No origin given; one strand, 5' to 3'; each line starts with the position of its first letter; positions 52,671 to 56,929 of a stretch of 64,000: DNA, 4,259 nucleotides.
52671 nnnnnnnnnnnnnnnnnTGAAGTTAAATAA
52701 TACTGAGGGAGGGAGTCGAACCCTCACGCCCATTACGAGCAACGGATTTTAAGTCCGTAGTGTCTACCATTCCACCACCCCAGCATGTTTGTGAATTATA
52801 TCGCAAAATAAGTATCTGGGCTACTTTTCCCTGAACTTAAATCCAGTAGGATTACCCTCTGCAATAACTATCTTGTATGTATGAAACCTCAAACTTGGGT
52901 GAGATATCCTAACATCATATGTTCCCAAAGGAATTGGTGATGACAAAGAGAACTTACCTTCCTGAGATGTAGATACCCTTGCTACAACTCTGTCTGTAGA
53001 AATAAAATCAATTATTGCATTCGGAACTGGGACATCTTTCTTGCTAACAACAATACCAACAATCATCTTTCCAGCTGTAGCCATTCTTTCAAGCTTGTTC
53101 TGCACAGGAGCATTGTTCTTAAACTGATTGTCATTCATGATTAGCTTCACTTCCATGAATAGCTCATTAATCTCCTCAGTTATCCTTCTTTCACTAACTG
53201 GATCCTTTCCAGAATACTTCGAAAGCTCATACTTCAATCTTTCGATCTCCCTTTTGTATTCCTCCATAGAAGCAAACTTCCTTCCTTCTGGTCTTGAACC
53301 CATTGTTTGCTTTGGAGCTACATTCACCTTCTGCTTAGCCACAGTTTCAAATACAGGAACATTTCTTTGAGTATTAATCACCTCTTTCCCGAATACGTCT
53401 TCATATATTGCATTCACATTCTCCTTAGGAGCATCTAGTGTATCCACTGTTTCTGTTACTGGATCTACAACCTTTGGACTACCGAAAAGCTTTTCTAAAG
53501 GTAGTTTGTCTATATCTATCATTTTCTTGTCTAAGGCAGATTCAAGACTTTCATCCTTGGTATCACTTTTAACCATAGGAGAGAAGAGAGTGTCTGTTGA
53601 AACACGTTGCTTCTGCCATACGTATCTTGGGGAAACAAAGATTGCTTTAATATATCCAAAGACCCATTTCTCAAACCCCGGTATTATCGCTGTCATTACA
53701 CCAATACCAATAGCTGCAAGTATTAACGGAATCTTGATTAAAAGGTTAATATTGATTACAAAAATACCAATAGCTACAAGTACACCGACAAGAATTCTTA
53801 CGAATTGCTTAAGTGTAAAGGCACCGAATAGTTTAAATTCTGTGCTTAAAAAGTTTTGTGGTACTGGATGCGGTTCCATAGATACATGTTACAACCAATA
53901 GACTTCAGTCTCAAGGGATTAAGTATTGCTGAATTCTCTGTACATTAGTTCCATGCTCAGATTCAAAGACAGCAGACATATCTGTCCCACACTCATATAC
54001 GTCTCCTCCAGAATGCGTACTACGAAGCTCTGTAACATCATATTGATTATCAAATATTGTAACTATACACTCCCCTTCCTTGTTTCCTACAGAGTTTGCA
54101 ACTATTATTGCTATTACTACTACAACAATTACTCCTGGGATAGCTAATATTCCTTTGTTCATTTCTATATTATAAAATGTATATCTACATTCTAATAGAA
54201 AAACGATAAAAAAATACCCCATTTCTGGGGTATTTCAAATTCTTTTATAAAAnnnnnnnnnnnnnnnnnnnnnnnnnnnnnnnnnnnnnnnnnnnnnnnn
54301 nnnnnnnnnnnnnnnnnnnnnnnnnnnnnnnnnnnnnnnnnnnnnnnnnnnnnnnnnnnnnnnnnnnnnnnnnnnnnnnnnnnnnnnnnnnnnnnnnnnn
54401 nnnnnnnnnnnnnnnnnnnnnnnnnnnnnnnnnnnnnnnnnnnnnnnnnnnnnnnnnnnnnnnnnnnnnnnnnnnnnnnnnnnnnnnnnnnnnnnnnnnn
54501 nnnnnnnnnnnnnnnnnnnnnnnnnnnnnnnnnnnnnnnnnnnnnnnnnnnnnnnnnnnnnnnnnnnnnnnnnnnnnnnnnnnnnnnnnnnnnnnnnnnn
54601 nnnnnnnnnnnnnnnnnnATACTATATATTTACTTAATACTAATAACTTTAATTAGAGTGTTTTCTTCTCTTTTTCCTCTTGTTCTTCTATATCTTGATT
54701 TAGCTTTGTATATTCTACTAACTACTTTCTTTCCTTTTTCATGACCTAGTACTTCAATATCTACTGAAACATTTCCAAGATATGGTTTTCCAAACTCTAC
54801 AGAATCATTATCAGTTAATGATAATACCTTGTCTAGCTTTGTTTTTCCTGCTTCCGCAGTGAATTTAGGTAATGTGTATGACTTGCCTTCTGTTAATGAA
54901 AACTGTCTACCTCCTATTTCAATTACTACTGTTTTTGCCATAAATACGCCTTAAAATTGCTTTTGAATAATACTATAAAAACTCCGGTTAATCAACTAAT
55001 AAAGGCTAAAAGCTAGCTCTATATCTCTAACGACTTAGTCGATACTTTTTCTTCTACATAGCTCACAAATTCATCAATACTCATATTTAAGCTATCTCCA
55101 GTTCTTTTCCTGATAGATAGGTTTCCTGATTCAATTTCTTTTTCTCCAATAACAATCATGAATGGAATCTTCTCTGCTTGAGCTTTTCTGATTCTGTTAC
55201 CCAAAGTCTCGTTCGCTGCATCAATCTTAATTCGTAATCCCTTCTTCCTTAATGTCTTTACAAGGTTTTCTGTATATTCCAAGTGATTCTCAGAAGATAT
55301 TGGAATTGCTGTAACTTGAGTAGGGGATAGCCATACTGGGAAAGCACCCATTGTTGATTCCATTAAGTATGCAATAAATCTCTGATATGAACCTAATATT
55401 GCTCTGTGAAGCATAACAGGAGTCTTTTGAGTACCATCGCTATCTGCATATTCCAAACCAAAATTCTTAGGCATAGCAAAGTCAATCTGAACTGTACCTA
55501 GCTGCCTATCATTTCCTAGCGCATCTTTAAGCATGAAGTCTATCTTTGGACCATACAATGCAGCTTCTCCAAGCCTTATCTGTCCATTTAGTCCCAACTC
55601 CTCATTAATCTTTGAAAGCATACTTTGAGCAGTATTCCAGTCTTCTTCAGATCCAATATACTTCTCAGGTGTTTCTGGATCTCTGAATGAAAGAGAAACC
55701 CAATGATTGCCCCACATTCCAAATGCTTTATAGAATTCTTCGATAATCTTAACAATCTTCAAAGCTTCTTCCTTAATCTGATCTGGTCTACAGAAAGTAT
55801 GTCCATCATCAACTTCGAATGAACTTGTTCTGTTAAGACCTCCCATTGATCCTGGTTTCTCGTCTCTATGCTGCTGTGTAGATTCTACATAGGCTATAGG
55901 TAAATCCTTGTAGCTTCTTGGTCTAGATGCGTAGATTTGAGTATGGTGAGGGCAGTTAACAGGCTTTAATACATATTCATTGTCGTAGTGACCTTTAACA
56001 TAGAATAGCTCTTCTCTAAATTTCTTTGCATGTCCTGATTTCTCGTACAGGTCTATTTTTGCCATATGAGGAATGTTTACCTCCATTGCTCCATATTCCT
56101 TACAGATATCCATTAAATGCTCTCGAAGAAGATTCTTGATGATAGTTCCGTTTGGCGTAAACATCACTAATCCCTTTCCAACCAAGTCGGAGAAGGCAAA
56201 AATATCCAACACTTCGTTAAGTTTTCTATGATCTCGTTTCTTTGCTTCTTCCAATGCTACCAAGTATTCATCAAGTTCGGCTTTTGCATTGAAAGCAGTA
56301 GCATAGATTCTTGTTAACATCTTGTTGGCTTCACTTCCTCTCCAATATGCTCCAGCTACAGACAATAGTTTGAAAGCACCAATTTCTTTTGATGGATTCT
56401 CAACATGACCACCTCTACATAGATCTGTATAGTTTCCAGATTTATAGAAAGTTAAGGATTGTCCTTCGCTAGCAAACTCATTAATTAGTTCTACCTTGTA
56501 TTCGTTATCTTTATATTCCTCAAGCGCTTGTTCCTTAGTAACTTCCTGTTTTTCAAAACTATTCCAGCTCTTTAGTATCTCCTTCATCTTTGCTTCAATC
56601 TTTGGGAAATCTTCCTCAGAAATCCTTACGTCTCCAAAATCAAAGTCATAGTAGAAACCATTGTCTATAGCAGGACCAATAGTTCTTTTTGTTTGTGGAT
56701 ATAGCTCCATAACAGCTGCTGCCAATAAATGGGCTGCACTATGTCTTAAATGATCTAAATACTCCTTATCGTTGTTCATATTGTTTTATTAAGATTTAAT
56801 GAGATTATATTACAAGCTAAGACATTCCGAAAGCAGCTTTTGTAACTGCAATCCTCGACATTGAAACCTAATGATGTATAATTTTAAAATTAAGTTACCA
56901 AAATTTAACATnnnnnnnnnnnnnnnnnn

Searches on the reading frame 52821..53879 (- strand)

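Call 66: search_protein_families(library=pfam, proteins=[window:52821-53879:-], max_evalue=0.00001)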
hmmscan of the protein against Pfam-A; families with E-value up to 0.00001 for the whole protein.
window:52821-53879:- (352 aa): 1 family
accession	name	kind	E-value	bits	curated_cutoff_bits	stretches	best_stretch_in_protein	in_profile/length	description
PF13620.12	CarboxypepD_reg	-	1.2e-08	35.6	32.3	1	273-349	2-79/82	Carboxypeptidase regulatory-like domain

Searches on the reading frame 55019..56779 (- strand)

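Call 66: search_protein_families(library=pfam, proteins=[window:55019-56779:-], max_evalue=0.00001)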
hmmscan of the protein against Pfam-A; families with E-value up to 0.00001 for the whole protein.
window:55019-56779:- (586 aa): 3 families
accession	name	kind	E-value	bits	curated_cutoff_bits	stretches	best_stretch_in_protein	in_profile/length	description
PF00587.30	tRNA-synt_2b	-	2.4e-35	122.6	29.3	1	264-475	6-178/179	tRNA synthetase class II core domain (G, H, P, S and T)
PF03129.25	HGTP_anticodon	-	1.3e-22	80.2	21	1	488-577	1-93/94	Anticodon binding domain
PF07973.19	tRNA_SAD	-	5.6e-11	42.7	24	1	110-159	2-44/44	Threonyl and Alanyl tRNA synthetase second additional domain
